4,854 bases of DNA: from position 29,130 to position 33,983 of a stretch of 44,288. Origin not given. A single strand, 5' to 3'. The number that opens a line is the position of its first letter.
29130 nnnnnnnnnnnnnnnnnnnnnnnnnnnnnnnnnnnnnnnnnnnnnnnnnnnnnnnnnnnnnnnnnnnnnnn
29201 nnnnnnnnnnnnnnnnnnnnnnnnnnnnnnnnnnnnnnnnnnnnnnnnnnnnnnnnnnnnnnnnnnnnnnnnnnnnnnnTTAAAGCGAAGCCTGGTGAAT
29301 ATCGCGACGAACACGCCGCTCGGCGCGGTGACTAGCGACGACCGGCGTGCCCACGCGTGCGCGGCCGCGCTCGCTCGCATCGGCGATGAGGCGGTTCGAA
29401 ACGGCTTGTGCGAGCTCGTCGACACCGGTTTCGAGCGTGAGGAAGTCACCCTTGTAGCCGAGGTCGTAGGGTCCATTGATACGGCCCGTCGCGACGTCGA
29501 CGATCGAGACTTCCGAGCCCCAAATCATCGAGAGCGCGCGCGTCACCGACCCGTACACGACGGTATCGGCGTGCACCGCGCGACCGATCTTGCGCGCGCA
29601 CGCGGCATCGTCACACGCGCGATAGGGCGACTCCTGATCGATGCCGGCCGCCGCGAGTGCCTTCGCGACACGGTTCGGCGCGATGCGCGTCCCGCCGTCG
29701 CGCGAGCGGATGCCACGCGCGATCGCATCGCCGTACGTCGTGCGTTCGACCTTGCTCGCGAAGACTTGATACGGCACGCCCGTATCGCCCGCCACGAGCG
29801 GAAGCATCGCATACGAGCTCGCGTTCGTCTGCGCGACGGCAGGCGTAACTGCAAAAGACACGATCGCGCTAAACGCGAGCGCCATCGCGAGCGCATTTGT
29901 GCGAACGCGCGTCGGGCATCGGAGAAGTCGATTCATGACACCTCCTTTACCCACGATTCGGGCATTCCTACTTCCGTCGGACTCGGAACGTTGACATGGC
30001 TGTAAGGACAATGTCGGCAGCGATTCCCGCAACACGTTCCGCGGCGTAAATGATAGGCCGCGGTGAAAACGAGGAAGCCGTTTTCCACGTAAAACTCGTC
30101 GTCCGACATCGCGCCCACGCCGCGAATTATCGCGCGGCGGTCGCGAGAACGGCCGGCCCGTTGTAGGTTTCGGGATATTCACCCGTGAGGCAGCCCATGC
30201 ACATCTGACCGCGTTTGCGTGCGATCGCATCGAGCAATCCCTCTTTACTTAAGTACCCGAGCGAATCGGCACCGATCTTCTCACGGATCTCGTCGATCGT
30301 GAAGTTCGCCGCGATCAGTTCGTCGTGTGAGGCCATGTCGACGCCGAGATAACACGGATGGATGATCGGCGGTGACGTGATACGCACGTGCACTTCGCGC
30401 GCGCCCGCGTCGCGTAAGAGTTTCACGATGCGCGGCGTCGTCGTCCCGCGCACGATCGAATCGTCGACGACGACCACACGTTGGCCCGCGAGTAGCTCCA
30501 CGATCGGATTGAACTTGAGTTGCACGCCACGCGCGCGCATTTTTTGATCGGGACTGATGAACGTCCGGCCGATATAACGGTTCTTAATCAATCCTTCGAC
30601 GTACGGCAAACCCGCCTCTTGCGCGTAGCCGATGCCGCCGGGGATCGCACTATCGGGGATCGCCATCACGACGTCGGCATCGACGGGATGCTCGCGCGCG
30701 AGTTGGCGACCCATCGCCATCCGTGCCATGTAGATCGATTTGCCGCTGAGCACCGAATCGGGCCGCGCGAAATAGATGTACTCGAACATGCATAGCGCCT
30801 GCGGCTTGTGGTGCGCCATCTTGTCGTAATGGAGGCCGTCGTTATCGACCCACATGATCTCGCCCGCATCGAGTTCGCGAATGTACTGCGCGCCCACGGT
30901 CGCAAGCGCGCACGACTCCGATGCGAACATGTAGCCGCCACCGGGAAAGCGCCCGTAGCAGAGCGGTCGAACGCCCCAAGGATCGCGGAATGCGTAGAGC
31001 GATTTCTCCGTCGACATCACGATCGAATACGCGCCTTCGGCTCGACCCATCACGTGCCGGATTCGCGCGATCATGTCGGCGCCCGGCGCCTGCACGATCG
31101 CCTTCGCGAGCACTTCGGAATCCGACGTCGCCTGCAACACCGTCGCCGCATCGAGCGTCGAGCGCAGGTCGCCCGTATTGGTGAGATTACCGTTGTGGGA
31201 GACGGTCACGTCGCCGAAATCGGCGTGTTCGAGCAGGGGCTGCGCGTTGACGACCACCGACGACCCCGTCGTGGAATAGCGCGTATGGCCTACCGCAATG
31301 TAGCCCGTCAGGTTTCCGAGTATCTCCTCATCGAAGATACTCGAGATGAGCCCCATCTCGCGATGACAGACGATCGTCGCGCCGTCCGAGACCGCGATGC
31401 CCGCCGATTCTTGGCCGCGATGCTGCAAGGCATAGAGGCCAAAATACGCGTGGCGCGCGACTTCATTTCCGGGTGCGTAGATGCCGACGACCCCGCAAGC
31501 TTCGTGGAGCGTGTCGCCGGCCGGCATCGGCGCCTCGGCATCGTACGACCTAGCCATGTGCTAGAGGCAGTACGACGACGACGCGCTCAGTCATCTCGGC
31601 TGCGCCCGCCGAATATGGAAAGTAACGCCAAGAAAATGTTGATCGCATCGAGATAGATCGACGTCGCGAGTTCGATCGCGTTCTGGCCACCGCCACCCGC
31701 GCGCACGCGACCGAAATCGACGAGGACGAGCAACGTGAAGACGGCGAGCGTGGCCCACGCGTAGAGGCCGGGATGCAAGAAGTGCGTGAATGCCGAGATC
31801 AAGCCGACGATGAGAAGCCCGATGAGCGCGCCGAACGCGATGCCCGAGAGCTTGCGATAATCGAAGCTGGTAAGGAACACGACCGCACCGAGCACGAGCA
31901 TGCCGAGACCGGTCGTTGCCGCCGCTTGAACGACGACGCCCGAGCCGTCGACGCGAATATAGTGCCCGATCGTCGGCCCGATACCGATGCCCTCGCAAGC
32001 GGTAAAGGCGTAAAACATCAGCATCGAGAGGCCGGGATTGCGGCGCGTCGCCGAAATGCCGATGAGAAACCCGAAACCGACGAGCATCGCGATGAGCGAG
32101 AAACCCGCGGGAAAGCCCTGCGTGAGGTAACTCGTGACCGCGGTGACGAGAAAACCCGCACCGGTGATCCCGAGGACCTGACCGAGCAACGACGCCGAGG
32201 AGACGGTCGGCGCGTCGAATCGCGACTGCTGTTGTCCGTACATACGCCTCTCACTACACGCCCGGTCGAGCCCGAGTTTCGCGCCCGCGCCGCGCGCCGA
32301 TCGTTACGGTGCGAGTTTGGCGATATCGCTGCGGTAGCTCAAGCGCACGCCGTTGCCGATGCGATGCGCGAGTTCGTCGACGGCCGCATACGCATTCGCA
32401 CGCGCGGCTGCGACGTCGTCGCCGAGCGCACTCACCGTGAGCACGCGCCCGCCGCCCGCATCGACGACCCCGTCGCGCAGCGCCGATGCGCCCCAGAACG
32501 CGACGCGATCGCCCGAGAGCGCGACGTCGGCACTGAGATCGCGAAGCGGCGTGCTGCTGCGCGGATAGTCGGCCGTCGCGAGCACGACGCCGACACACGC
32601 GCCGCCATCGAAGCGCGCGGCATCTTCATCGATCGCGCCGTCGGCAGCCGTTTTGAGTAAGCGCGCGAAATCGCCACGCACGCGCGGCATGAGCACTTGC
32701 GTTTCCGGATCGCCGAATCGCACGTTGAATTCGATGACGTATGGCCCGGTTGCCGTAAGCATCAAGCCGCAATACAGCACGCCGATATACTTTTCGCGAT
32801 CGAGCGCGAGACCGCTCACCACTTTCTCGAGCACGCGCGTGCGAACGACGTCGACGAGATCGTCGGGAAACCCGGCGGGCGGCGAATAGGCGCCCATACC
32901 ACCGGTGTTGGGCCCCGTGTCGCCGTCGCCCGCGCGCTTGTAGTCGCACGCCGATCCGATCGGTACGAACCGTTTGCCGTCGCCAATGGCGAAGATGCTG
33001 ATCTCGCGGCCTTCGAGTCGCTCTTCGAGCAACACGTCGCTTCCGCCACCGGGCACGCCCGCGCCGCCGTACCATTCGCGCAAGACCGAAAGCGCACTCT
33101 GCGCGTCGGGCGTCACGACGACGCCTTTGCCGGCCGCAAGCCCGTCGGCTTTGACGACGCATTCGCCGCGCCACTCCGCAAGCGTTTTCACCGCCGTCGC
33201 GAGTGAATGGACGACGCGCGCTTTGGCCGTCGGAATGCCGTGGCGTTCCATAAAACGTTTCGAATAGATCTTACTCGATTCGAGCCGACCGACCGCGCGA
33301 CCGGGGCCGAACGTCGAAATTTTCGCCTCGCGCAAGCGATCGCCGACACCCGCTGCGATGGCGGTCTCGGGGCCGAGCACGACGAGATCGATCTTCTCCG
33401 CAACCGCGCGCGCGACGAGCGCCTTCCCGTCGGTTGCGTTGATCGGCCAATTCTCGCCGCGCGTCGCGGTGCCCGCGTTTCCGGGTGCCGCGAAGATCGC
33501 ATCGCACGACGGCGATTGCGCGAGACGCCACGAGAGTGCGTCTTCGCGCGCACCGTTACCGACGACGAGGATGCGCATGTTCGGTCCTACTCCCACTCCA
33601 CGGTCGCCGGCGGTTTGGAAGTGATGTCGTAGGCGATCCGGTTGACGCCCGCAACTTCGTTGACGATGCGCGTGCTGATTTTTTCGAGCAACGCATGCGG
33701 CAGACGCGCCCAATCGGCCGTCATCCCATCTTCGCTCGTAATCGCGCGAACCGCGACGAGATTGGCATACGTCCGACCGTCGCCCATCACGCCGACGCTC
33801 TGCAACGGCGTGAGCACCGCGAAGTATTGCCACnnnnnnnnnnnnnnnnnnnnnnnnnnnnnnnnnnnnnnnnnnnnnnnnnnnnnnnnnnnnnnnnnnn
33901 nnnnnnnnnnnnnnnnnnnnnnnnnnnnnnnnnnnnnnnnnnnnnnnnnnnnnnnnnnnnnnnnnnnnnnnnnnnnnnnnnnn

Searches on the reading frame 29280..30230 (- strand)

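Call 68: search_protein_families(library=pfam, proteins=[window:29280-30230:-], max_evalue=0.001)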
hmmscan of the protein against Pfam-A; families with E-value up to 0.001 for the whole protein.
window:29280-30230:- (316 aa): 1 family
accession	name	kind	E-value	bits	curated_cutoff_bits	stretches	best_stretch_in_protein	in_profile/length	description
PF11684.13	DUF3280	-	4.9e-05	24.1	30.1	1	193-256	54-115/138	Protein of unknown function (DUF2380)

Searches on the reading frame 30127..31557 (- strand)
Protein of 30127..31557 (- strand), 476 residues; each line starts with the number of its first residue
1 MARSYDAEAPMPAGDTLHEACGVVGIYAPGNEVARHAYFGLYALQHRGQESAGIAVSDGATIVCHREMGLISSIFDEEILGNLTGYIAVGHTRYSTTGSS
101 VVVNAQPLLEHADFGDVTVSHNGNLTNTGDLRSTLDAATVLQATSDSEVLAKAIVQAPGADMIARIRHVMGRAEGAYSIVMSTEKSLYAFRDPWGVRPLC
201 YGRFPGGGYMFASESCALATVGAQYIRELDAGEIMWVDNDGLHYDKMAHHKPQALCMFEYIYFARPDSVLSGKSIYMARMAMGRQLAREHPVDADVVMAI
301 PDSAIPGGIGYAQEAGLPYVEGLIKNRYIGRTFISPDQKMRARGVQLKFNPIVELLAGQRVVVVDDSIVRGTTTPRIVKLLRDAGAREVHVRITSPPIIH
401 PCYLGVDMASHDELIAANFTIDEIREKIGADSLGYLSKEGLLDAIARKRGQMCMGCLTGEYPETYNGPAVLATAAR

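Call 10: search_protein_families(library=pfam, proteins=[window:30127-31557:-], max_evalue=0.00001)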
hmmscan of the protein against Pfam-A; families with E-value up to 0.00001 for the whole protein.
window:30127-31557:- (476 aa): 3 families
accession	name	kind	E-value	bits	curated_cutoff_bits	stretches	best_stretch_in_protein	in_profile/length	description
PF13522.11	GATase_6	-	1.3e-17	64.5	27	1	84-214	9-130/130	Glutamine amidotransferase domain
PF13537.11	GATase_7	-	2.5e-17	63.5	25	1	101-218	9-121/123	Glutamine amidotransferase domain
PF00156.33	Pribosyltran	-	1.2e-07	31.7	26.3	1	275-391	11-120/158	Phosphoribosyl transferase domain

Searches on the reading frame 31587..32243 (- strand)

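Call 10: search_protein_families(library=pfam, proteins=[window:31587-32243:-], max_evalue=0.00001)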
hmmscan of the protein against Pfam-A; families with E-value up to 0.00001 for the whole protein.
window:31587-32243:- (218 aa): 1 family
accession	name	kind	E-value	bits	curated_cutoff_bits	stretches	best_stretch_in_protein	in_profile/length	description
PF01027.25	Bax1-I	-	1.1e-28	100.9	34.1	1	20-211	4-207/207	Inhibitor of apoptosis-promoting Bax1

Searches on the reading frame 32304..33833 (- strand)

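Call 10: search_protein_families(library=pfam, proteins=[window:32304-33833:-], max_evalue=0.00001)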
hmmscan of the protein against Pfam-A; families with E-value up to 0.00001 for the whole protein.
window:32304-33833:- (509 aa): 3 families
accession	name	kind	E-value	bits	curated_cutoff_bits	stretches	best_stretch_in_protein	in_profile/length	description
PF01071.24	GARS_A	-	6.4e-62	209.3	27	1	186-378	1-194/194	Phosphoribosylglycinamide synthetase, ATP-grasp (A) domain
PF02844.21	GARS_N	-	5.2e-30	104.6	29.5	1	86-185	1-100/100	Phosphoribosylglycinamide synthetase, N domain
PF02843.22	GARS_C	-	2.6e-12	47.3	34.8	1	413-506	1-91/92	Phosphoribosylglycinamide synthetase, C domain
